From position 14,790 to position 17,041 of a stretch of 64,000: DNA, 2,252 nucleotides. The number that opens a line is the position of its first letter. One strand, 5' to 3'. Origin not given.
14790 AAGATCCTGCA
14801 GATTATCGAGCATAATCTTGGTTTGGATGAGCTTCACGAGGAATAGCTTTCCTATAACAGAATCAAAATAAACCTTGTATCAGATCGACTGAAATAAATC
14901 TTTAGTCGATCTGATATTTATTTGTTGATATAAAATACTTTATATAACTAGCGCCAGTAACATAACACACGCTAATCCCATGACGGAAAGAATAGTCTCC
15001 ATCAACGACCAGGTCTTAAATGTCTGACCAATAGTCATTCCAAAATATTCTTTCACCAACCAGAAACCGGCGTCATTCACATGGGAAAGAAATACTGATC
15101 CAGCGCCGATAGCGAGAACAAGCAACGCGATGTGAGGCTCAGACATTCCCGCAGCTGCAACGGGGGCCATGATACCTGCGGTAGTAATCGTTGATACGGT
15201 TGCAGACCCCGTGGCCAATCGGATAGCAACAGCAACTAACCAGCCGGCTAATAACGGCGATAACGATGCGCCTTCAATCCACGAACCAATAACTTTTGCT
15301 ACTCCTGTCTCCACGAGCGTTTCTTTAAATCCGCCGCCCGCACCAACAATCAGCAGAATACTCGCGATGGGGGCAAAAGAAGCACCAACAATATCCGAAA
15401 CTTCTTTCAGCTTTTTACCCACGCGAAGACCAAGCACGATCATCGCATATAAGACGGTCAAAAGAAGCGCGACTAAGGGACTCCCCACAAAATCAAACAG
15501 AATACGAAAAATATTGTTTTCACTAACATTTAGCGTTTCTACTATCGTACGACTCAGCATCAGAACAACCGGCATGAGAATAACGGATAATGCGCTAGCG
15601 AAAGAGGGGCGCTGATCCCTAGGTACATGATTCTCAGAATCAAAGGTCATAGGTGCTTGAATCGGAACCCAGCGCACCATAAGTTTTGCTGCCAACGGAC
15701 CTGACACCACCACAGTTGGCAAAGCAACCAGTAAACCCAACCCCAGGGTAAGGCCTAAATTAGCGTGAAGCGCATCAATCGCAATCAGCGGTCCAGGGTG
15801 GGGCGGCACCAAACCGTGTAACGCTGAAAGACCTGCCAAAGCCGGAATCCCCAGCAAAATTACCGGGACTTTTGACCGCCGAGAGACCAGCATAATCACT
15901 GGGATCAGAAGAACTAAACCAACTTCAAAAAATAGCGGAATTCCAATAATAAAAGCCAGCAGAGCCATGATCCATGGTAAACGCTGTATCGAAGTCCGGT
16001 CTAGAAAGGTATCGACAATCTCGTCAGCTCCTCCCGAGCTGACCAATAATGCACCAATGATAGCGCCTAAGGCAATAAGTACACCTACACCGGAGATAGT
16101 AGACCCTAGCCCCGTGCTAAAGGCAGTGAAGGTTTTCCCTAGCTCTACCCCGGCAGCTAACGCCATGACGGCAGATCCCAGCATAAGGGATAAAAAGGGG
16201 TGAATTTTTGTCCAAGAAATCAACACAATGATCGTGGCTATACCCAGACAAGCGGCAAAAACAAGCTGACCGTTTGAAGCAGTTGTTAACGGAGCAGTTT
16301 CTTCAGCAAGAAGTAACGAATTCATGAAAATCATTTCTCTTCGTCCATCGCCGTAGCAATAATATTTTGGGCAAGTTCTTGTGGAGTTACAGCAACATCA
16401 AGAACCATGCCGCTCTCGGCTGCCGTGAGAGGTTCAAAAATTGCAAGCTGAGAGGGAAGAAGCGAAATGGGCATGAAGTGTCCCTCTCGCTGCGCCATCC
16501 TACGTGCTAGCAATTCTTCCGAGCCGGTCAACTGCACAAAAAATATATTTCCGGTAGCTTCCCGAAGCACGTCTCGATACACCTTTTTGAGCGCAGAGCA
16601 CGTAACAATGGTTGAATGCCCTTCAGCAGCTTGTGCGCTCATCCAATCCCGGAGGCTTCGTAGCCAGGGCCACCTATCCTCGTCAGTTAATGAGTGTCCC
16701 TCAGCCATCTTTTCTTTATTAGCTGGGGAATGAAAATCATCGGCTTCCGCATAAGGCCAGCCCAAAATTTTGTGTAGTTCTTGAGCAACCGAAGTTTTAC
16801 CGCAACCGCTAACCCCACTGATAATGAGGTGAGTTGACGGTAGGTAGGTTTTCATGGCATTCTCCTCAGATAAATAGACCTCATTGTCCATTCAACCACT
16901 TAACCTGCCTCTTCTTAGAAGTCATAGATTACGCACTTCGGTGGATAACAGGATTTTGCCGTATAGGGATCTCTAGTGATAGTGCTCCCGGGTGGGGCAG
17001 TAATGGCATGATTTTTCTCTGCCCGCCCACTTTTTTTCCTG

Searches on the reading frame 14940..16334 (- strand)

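Call 37: search_protein_families(library=pfam, max_evalue=10, proteins=[window:14940-16334:-])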
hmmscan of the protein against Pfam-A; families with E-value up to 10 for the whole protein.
window:14940-16334:- (464 aa): 3 families
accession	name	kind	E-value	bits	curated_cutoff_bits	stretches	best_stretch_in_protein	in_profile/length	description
PF02447.22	GntP_permease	-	2.2e-134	449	22.5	1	26-463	4-440/440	GntP family permease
PF03600.22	CitMHS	-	2e-15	57.2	31.9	1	36-410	1-336/336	Citrate transporter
PF13726.12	Na_H_antiport_2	-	0.024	15.2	29.8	1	34-101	8-74/87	Na+-H+ antiporter family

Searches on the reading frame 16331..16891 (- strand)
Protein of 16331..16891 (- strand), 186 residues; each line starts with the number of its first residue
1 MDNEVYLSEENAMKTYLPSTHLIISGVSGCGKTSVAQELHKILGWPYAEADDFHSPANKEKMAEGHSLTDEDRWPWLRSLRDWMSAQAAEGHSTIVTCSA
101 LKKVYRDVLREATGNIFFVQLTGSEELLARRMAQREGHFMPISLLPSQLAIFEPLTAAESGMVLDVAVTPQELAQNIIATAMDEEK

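Call 37: search_protein_families(library=pfam, max_evalue=10, proteins=[window:16331-16891:-])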
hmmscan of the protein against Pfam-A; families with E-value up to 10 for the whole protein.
window:16331-16891:- (186 aa): 24 families
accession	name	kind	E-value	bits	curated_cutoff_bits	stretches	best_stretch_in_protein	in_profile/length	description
PF13238.12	AAA_18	-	1.4e-07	32.5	29.4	1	23-136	2-112/128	AAA domain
PF13671.12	AAA_33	-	3.7e-07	31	27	1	23-154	3-142/143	AAA domain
PF03215.21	Rad17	-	2.3e-05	24.8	23.8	1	17-67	40-96/186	Rad17 P-loop domain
PF08303.17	tRNA_lig_kinase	-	0.00025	21.6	22.7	1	27-64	7-44/168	tRNA ligase kinase domain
PF01202.28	SKI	-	0.00042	20.9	22.1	1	29-132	2-103/159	Shikimate kinase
PF13207.12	AAA_17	-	0.00099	19.8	27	1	26-136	2-124/136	AAA domain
PF13521.12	AAA_28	-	0.0011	19.6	27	1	23-90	3-70/164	AAA domain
PF07728.20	AAA_5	-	0.0037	17.7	22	1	21-48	1-29/139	AAA domain (dynein-related subfamily)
PF13191.12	AAA_16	-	0.004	18.1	32.6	1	20-44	25-50/167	AAA ATPase domain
PF00485.24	PRK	-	0.004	17.4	22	1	24-52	4-37/196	Phosphoribulokinase / Uridine kinase family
PF01583.26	APS_kinase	-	0.0051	17.3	21.1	1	21-115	4-98/152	Adenylylsulphate kinase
PF07931.18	CPT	-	0.011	16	22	1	23-137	5-130/172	Chloramphenicol phosphotransferase-like protein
PF20720.3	nSTAND3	-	0.011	15.9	27.2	1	11-39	9-37/155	Novel STAND NTPase 3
PF01443.25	Viral_helicase1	-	0.016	15.4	21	1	23-42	2-21/228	Viral superfamily 1 RNA helicase core domain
PF13401.12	AAA_22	-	0.024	15.4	27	1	21-43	7-29/130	AAA domain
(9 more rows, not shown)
